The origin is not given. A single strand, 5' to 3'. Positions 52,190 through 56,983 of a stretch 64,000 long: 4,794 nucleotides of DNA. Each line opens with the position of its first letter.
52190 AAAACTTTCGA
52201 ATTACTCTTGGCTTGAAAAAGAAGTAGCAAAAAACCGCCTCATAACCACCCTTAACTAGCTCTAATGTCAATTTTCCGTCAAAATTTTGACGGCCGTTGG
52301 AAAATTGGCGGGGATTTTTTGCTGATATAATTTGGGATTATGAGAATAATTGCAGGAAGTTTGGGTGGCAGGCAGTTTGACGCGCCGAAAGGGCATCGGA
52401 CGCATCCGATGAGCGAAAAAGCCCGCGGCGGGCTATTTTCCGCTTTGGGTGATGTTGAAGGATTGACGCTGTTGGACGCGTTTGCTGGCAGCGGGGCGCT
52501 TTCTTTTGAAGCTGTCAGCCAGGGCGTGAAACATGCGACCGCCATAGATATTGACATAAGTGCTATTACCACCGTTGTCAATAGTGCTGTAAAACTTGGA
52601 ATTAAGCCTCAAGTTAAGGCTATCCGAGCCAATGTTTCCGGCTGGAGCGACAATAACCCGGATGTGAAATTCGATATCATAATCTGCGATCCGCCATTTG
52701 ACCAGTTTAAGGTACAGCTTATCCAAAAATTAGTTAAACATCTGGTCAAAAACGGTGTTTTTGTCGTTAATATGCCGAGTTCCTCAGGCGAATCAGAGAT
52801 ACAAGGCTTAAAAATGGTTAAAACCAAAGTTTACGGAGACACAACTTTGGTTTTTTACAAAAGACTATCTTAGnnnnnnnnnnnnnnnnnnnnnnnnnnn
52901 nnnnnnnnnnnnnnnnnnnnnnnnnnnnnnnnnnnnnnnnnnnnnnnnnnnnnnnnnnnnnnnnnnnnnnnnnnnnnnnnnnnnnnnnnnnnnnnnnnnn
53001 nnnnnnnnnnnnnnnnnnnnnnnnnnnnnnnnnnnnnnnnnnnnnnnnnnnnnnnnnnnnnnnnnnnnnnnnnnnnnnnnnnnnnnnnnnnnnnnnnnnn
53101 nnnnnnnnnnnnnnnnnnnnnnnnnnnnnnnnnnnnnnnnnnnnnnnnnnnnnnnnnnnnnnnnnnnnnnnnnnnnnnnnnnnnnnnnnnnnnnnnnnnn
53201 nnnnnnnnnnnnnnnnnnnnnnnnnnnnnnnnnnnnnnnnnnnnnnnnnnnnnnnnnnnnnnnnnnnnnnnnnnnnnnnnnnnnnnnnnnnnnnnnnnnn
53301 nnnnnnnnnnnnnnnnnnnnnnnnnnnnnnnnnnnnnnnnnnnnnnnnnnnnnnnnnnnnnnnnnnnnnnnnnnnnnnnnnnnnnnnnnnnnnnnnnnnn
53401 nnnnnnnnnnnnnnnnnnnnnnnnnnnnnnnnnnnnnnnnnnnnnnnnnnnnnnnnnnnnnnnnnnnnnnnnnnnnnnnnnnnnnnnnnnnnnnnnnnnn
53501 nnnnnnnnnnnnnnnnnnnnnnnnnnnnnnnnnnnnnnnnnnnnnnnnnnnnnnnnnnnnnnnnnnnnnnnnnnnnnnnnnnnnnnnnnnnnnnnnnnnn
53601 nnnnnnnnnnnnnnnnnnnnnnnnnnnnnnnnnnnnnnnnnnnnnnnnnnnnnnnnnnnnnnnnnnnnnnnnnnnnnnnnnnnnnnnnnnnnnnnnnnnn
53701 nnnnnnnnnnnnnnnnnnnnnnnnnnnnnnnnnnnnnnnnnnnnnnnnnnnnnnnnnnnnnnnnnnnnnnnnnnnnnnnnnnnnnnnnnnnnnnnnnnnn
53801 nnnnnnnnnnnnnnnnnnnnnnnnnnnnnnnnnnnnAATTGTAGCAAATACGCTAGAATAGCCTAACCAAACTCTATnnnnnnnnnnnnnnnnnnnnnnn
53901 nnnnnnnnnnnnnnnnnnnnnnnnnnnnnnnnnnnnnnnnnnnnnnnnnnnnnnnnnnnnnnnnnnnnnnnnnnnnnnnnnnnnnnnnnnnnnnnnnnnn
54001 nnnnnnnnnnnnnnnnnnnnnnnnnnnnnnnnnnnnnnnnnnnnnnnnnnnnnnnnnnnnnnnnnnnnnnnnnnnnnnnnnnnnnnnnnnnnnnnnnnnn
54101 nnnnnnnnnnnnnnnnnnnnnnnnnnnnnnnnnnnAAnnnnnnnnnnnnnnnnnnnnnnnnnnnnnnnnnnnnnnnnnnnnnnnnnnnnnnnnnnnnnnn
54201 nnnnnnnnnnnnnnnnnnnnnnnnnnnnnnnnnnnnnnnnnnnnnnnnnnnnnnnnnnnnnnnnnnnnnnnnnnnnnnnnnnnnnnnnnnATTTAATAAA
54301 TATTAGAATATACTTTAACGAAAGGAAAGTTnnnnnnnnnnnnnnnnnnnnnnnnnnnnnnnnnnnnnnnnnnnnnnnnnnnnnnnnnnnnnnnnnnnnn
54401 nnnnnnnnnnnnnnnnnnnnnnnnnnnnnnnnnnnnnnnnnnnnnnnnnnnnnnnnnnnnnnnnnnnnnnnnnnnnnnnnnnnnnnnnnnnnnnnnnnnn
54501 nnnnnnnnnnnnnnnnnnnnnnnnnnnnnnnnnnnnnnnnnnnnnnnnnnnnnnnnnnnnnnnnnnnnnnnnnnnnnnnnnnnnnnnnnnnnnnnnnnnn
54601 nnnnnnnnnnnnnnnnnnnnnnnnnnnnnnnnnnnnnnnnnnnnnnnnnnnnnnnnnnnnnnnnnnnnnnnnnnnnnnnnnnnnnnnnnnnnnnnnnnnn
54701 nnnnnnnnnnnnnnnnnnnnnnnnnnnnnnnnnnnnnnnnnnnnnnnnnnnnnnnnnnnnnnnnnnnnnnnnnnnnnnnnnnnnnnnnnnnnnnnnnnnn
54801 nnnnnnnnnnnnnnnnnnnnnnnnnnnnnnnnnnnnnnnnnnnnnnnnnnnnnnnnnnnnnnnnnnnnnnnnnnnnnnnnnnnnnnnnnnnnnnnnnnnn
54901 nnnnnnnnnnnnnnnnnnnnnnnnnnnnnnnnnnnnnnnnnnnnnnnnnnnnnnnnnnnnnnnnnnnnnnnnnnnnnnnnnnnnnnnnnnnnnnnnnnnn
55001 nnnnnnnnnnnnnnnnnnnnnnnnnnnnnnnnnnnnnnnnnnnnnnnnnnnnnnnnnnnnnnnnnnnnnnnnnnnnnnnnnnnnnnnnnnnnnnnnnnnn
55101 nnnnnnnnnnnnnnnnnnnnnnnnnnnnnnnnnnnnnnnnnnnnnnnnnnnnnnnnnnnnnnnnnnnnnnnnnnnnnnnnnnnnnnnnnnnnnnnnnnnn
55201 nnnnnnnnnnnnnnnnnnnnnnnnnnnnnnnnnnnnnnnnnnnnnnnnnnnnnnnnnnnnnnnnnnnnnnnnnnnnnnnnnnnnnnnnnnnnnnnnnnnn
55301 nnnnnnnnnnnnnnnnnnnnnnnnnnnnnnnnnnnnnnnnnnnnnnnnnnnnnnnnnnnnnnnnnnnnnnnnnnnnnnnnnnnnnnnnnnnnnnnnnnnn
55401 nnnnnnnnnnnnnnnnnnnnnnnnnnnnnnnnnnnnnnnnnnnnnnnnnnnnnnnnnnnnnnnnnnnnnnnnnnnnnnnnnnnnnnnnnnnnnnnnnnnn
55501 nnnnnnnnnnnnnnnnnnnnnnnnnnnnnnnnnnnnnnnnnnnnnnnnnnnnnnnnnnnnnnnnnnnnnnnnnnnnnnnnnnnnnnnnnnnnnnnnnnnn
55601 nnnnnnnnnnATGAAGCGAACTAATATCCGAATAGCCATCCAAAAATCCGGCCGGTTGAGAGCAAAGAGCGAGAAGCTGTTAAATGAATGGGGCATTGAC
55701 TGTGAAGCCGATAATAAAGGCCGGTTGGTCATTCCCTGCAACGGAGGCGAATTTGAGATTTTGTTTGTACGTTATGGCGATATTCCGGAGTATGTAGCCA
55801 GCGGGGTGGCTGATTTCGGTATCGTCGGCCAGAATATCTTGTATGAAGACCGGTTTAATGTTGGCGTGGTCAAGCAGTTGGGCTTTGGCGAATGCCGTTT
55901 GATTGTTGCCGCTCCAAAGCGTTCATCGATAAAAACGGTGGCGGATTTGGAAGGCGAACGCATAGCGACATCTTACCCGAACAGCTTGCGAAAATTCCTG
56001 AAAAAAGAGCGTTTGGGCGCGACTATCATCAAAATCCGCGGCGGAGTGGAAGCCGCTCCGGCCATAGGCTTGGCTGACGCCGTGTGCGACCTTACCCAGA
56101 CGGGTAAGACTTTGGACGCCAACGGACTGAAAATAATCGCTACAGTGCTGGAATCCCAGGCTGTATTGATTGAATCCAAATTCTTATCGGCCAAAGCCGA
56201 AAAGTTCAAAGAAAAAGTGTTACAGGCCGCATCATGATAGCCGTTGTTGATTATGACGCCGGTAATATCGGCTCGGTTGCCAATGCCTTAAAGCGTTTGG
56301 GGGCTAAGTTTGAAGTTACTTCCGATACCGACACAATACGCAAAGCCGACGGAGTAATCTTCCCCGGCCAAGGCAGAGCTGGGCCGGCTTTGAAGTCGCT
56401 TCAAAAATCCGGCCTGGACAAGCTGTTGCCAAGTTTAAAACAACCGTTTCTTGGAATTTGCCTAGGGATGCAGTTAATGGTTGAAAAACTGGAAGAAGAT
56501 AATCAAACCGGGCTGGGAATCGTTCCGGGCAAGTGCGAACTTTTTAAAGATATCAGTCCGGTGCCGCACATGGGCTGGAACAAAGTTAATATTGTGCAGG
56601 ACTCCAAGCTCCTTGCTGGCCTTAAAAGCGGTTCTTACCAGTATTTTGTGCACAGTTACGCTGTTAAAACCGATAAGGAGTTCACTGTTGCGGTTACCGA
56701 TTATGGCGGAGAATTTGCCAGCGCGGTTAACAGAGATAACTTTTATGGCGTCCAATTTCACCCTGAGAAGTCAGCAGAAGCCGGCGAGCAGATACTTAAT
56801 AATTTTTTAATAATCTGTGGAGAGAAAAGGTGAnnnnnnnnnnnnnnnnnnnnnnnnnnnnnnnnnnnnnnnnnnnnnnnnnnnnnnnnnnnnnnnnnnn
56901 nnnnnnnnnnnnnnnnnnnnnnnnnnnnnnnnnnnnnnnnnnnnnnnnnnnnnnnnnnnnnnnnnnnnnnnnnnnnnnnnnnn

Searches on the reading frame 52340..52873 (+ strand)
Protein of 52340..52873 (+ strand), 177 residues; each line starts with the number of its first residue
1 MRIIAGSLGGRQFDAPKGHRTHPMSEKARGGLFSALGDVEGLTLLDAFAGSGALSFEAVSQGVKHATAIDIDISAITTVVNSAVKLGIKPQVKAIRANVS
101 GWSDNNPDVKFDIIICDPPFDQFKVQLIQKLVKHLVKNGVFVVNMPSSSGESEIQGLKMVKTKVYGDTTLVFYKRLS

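Call 13: search_protein_families(library=pfam, max_evalue=0.00001, proteins=[window:52340-52873:+])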
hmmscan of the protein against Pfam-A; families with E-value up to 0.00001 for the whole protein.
window:52340-52873:+ (177 aa): 4 families
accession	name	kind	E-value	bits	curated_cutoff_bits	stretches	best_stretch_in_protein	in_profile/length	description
PF03602.21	Cons_hypoth95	-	2.8e-35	122.1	24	1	1-174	1-182/182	Conserved hypothetical protein 95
PF13847.12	Methyltransf_31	-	1.5e-09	38.1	27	1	40-148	3-114/145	Methyltransferase domain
PF05175.20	MTS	-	1.3e-07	31.8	23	1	41-142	32-137/170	Methyltransferase small domain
PF06325.19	PrmA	-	3.4e-06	27.2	22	1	42-143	163-258/296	Ribosomal protein L11 methyltransferase (PrmA)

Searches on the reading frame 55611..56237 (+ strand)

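Call 13: search_protein_families(library=pfam, max_evalue=0.00001, proteins=[window:55611-56237:+])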
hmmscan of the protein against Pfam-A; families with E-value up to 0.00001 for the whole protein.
window:55611-56237:+ (208 aa): 1 family
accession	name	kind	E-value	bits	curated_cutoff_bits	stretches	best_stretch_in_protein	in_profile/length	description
PF01634.23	HisG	-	1.1e-49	168.9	25.5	1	55-198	2-148/158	ATP phosphoribosyltransferase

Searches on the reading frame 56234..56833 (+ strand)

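Call 13: search_protein_families(library=pfam, max_evalue=0.00001, proteins=[window:56234-56833:+])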
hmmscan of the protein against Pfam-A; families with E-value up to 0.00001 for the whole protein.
window:56234-56833:+ (199 aa): 3 families
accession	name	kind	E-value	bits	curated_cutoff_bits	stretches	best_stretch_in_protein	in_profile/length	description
PF00117.34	GATase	-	9.2e-27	94.4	22.8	1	4-193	2-188/190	Glutamine amidotransferase class-I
PF07722.19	Peptidase_C26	-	4.4e-06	27.1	20.5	0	69-178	105-219/219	Peptidase C26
PF07685.20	GATase_3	-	4.5e-06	26.9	27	1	17-100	17-114/196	CobB/CobQ-like glutamine amidotransferase domain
